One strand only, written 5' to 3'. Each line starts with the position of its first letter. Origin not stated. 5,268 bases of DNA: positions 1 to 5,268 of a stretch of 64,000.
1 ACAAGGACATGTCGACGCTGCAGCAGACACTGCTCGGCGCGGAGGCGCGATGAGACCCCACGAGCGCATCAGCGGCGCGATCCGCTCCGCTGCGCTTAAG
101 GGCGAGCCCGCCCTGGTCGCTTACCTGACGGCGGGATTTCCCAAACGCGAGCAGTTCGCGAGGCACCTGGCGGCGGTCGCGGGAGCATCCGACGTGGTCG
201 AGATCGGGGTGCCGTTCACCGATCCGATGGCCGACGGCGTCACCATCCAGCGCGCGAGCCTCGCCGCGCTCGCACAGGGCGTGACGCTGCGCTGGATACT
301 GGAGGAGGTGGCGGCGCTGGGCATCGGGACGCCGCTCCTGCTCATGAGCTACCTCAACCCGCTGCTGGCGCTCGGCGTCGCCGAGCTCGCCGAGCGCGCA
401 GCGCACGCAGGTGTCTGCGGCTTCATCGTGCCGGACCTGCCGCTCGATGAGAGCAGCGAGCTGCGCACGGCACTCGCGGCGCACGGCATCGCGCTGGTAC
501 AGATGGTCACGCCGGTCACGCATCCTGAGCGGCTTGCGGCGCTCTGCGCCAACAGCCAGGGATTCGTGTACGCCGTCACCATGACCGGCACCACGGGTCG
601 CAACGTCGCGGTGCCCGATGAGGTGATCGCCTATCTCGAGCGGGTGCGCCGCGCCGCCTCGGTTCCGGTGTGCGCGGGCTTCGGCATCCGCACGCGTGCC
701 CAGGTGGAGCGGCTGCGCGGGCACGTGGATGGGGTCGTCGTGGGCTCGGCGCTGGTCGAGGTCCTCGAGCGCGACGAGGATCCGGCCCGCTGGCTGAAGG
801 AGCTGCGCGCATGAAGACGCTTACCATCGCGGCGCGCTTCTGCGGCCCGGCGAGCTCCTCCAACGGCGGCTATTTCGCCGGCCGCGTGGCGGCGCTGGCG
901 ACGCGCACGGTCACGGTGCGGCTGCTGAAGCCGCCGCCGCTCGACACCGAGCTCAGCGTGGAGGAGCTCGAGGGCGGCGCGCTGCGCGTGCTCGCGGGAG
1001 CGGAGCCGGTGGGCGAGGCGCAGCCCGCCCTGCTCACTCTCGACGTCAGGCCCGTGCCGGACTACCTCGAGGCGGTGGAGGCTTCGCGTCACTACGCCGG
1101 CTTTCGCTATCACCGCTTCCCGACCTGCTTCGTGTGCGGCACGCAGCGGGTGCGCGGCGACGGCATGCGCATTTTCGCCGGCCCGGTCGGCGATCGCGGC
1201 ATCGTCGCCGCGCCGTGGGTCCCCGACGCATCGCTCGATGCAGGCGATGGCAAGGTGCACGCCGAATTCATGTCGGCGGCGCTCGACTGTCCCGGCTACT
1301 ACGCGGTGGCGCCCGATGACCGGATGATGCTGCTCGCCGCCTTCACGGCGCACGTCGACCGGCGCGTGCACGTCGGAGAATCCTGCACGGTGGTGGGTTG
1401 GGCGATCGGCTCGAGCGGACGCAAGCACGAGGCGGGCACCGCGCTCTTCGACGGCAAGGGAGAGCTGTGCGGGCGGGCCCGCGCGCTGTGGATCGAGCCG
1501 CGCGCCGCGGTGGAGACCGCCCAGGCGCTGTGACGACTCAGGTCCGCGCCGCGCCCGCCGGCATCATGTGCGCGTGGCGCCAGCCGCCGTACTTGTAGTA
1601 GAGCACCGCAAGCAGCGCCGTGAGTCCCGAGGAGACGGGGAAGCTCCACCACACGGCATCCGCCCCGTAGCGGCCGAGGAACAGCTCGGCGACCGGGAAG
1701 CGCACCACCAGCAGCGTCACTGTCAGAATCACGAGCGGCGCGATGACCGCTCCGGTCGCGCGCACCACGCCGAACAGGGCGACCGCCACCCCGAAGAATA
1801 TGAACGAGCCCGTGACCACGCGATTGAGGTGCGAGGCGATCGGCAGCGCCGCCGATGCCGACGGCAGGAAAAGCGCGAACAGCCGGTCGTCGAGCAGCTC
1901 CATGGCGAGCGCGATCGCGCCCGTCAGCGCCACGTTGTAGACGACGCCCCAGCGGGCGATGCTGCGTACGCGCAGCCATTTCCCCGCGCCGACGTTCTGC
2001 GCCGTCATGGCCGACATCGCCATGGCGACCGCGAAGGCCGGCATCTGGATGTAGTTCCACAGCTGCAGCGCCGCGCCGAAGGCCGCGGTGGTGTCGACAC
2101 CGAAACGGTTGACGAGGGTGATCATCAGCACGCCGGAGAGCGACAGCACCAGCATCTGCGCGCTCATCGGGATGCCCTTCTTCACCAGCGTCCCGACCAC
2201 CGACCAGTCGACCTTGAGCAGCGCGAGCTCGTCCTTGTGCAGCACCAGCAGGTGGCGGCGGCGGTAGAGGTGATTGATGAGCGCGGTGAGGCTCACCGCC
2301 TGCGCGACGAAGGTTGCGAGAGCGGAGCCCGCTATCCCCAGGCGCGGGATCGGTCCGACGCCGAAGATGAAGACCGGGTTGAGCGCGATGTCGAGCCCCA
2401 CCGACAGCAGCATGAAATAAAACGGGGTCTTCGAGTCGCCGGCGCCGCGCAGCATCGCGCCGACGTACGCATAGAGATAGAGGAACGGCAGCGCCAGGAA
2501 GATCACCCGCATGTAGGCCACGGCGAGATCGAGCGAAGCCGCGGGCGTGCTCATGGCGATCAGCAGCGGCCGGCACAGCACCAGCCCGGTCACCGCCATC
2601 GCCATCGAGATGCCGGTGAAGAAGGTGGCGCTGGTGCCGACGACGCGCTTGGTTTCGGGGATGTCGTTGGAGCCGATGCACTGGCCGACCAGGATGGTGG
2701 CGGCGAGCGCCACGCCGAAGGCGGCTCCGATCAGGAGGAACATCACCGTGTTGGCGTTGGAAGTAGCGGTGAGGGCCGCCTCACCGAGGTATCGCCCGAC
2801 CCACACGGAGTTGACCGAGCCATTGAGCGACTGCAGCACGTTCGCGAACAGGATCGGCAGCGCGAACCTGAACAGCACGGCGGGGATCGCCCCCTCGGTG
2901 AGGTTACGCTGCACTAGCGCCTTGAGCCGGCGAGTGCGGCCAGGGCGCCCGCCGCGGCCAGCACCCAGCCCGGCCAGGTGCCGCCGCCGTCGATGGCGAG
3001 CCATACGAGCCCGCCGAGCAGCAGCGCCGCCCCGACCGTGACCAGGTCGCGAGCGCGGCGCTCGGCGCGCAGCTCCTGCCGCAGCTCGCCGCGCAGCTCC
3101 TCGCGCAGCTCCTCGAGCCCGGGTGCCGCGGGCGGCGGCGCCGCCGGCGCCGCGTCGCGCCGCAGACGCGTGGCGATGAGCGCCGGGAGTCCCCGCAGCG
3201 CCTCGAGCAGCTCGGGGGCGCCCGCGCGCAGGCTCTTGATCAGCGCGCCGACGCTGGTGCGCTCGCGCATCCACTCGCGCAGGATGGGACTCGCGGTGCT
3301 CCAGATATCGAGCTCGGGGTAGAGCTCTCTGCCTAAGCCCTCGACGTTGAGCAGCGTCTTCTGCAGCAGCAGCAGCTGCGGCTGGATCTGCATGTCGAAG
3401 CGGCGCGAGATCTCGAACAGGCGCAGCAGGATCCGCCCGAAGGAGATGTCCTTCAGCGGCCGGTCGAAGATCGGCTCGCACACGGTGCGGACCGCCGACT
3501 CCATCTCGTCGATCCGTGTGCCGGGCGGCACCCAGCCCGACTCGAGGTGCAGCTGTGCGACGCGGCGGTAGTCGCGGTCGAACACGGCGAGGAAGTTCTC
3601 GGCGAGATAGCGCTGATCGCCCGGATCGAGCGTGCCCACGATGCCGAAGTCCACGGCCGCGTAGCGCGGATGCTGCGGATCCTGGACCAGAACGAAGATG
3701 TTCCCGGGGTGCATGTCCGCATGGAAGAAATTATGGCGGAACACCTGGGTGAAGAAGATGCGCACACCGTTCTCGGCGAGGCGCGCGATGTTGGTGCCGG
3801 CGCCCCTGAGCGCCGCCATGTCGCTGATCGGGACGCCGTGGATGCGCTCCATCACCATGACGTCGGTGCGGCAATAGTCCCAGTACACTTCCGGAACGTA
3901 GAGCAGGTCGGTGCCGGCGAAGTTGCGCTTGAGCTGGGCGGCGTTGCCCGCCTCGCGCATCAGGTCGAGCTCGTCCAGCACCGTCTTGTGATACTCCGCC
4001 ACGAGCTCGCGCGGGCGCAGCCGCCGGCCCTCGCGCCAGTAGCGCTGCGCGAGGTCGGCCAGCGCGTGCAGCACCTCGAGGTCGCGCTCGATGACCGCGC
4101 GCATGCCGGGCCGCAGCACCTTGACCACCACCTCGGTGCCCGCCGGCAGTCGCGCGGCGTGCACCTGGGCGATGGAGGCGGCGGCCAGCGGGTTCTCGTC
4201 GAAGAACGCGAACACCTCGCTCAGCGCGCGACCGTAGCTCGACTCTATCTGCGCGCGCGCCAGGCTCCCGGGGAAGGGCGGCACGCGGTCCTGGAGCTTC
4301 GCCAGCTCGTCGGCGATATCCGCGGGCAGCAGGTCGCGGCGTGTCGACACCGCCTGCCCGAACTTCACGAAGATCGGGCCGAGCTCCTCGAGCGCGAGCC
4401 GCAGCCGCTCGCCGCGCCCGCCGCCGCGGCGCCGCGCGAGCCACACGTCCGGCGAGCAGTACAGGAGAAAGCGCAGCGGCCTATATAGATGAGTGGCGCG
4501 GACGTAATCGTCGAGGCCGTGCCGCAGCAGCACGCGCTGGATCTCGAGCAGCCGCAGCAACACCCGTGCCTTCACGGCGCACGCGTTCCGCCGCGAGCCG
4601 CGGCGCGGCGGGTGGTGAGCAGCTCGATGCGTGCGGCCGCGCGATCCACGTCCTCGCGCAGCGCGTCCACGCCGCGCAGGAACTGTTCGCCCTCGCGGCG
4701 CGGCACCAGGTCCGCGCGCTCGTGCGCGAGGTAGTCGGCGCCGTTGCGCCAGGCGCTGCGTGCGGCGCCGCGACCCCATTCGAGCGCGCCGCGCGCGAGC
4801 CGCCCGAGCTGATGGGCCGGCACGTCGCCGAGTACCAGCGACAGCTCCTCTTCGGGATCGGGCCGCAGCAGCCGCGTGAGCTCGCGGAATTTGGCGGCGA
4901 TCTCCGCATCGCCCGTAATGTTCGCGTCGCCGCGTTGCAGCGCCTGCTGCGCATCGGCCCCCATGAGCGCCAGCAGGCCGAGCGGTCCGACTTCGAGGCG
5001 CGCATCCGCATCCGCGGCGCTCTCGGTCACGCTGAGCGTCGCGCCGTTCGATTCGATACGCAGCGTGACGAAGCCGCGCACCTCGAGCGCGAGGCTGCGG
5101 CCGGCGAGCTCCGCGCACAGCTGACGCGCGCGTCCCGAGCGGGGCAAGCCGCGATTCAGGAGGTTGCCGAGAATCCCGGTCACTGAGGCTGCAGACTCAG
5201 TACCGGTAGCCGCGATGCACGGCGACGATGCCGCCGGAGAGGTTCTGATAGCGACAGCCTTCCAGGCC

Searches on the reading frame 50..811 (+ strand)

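Call 62: search_protein_families(library=pfam, proteins=[window:50-811:+], max_evalue=0.00001)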
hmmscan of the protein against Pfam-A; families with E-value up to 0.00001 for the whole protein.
window:50-811:+ (254 aa): 1 family
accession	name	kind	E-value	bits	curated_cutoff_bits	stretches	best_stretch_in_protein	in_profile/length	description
PF00290.26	Trp_syntA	-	5e-71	239.1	27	1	16-244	6-238/259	Tryptophan synthase alpha chain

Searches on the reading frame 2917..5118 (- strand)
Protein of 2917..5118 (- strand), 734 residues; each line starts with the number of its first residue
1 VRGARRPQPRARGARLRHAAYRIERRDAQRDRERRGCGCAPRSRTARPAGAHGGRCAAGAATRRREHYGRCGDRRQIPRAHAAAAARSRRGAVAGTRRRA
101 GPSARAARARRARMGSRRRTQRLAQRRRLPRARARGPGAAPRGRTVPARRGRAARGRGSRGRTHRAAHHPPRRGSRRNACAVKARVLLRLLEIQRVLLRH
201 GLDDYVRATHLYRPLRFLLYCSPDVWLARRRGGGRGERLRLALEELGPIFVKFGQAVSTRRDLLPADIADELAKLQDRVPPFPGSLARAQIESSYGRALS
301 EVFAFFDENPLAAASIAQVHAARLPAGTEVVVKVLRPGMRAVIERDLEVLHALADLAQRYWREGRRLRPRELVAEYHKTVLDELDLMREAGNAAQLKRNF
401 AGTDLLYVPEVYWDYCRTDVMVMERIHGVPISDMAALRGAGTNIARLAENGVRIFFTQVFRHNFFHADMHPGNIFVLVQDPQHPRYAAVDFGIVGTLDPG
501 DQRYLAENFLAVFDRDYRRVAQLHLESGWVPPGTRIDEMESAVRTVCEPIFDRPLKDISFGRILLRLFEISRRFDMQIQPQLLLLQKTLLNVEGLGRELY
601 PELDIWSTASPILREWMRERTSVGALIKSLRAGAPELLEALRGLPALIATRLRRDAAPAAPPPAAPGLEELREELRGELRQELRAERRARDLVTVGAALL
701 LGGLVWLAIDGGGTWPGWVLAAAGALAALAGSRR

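Call 62: search_protein_families(library=pfam, proteins=[window:2917-5118:-], max_evalue=0.00001)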
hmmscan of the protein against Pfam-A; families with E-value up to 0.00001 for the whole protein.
window:2917-5118:- (734 aa): 1 family
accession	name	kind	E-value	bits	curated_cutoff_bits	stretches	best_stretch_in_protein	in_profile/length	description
PF03109.22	ABC1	-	2.4e-77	259.8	22.9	1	274-523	1-243/244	ABC1 atypical kinase-like domain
